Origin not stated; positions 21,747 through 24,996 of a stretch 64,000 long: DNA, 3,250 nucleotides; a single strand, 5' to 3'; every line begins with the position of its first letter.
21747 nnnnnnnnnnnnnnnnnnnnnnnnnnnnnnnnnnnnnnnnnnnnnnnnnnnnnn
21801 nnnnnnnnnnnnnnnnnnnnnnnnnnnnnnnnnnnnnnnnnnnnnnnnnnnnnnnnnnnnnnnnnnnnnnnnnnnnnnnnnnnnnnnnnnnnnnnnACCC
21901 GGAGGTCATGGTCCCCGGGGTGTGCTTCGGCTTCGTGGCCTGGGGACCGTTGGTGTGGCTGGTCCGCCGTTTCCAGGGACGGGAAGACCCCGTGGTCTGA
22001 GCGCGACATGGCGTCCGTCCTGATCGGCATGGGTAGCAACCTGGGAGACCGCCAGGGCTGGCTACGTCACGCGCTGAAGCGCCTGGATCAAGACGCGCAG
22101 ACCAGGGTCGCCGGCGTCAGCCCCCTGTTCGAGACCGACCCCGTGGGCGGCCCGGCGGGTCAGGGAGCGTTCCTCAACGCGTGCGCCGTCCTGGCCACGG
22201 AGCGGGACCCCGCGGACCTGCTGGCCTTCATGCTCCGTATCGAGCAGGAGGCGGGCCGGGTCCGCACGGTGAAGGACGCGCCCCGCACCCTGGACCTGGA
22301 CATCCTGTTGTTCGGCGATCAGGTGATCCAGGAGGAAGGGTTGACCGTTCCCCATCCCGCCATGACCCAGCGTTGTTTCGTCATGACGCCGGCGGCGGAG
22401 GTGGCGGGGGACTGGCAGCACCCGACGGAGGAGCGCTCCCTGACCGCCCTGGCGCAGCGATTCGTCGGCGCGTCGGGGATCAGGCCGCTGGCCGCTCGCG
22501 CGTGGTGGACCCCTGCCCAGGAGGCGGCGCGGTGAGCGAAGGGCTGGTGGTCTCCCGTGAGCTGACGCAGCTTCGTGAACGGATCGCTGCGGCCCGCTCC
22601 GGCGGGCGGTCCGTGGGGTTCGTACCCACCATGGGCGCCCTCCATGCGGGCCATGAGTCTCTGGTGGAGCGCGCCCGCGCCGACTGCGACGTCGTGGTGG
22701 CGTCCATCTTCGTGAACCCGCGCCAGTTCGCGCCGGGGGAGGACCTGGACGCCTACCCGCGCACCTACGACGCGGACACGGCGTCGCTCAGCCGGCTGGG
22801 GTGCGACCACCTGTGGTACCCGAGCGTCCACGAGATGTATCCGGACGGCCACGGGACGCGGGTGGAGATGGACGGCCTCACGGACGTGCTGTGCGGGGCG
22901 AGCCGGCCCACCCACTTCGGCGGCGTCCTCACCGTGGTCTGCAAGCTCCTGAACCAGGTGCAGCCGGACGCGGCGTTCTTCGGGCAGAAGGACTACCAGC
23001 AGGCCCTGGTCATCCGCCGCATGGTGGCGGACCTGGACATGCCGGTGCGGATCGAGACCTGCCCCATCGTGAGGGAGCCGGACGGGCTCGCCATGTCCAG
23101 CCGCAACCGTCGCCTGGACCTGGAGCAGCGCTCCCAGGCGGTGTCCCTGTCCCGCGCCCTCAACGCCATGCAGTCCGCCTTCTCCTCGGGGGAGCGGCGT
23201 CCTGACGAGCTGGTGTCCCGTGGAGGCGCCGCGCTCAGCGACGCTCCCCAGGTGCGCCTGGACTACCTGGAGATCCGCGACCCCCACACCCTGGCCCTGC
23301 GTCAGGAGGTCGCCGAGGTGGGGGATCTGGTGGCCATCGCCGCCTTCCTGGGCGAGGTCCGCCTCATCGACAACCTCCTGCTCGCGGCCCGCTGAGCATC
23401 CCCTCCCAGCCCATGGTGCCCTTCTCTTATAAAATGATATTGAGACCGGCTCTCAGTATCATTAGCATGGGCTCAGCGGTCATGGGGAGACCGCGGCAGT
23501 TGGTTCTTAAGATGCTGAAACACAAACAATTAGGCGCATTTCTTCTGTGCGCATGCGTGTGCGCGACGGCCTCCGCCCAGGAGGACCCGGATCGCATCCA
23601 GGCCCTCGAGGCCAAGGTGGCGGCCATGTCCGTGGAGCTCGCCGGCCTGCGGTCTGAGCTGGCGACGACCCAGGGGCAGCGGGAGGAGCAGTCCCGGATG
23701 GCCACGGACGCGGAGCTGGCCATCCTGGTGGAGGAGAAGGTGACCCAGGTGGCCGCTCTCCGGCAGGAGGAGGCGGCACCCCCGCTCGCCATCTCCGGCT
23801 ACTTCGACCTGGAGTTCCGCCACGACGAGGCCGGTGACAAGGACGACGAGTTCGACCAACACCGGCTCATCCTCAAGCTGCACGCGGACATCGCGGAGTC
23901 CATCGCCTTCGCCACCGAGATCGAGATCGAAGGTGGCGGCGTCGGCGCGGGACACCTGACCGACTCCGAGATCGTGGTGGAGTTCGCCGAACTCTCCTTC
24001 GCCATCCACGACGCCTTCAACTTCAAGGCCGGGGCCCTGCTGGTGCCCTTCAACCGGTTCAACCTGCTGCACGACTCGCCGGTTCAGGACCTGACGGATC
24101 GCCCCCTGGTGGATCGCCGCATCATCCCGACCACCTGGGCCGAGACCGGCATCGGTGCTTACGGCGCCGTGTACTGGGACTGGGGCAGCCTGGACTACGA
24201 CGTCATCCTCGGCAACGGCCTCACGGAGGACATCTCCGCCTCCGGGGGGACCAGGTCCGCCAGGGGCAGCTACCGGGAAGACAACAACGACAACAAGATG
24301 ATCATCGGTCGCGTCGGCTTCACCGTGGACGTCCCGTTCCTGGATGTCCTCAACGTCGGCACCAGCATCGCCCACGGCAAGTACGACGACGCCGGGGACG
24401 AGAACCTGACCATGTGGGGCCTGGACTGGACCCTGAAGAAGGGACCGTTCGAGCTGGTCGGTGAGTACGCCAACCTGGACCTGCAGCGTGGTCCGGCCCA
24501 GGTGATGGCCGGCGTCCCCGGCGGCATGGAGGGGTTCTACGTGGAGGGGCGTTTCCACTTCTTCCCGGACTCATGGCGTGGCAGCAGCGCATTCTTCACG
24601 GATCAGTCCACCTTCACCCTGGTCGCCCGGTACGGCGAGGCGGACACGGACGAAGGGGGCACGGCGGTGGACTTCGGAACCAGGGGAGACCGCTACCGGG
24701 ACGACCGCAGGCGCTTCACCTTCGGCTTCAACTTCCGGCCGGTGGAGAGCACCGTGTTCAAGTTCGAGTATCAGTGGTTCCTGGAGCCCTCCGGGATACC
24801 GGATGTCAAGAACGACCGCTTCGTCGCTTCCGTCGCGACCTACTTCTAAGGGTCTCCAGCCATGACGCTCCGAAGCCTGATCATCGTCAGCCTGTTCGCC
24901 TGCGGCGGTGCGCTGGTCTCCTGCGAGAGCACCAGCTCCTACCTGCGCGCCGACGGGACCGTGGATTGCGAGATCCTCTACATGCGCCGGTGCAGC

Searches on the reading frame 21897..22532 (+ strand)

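Call 64: search_protein_families(library=pfam, proteins=[window:21897-22532:+], max_evalue=0.0001)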
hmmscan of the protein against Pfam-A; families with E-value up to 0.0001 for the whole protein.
window:21897-22532:+ (212 aa): 1 family
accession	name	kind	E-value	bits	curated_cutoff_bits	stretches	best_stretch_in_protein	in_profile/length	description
PF01288.25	HPPK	-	7.6e-35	120.3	25.7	1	43-170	2-115/116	7,8-dihydro-6-hydroxymethylpterin-pyrophosphokinase (HPPK)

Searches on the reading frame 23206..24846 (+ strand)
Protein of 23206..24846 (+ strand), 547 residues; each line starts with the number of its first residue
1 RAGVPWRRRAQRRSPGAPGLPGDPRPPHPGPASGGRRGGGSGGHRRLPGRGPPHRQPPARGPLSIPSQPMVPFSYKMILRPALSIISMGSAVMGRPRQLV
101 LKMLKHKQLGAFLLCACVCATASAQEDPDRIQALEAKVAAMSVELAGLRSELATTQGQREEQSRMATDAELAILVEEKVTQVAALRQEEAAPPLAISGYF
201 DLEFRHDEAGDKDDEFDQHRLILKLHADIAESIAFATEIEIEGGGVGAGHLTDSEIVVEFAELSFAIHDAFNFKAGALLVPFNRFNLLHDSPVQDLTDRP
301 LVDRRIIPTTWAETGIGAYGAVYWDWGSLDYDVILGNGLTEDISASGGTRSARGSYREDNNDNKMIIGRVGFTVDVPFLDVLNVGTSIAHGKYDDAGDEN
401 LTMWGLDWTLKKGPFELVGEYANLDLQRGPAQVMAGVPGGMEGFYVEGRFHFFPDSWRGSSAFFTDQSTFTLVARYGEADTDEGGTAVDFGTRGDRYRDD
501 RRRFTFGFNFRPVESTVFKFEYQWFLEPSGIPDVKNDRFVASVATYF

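Call 37: search_protein_families(library=pfam, proteins=[window:23206-24846:+], max_evalue=0.001)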
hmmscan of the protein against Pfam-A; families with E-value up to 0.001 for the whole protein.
window:23206-24846:+ (547 aa): 1 family
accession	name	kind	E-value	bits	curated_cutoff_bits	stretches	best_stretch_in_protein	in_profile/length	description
PF21620.4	SlpA_C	-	0.00032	19.7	35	1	359-474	194-305/656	S-layer protein SlpA, beta-barrel domain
